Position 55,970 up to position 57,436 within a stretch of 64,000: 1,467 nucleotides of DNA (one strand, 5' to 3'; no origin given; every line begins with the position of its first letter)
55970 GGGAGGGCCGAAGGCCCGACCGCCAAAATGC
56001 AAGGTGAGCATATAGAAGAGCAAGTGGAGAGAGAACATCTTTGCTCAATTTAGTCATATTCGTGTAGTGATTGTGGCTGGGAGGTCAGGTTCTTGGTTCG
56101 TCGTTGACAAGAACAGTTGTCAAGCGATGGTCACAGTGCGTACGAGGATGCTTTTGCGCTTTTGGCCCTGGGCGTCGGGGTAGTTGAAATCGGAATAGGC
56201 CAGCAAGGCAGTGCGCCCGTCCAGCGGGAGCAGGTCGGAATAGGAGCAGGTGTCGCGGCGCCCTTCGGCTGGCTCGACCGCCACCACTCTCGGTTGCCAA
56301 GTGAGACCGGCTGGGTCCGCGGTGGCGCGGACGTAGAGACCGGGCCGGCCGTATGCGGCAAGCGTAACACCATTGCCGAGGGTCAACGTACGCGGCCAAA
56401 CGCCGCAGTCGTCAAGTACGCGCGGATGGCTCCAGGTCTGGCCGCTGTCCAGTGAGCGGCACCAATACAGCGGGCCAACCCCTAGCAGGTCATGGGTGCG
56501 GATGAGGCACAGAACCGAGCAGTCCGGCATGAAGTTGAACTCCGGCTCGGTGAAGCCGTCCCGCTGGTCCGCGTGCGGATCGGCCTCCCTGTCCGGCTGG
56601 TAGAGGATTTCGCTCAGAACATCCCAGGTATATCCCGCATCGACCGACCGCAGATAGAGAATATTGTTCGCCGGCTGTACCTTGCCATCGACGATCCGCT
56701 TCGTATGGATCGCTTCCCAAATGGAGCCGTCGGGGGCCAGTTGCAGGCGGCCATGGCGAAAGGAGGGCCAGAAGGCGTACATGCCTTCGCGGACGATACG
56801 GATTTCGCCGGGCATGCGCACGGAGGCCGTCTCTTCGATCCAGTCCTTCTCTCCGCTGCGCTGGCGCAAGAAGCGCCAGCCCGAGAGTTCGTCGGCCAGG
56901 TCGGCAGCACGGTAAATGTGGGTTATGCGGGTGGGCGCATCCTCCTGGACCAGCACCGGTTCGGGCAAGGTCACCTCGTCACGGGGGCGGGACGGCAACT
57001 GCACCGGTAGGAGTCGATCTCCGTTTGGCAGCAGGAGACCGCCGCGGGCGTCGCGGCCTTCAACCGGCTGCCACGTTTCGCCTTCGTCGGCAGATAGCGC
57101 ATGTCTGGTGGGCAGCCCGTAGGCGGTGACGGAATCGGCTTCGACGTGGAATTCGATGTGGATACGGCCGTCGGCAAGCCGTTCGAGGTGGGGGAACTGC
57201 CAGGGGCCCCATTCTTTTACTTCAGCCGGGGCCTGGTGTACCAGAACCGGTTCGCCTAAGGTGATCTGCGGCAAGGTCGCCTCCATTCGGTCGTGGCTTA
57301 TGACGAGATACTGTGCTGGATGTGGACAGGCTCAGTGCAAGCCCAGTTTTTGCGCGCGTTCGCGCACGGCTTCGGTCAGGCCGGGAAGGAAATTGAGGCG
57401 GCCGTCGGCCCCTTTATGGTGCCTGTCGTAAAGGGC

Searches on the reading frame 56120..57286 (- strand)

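Call 10: search_protein_families(library=pfam, proteins=[window:56120-57286:-], max_evalue=0.001)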
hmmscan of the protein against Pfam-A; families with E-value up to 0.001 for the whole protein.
window:56120-57286:- (388 aa): 2 families
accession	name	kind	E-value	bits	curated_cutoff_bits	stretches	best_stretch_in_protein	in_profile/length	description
PF02012.26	BNR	-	3e-06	26.8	27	0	65-74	3-12/12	BNR/Asp-box repeat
PF13088.12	BNR_2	-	2e-05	24.5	31.4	0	176-353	111-268/277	BNR repeat-like domain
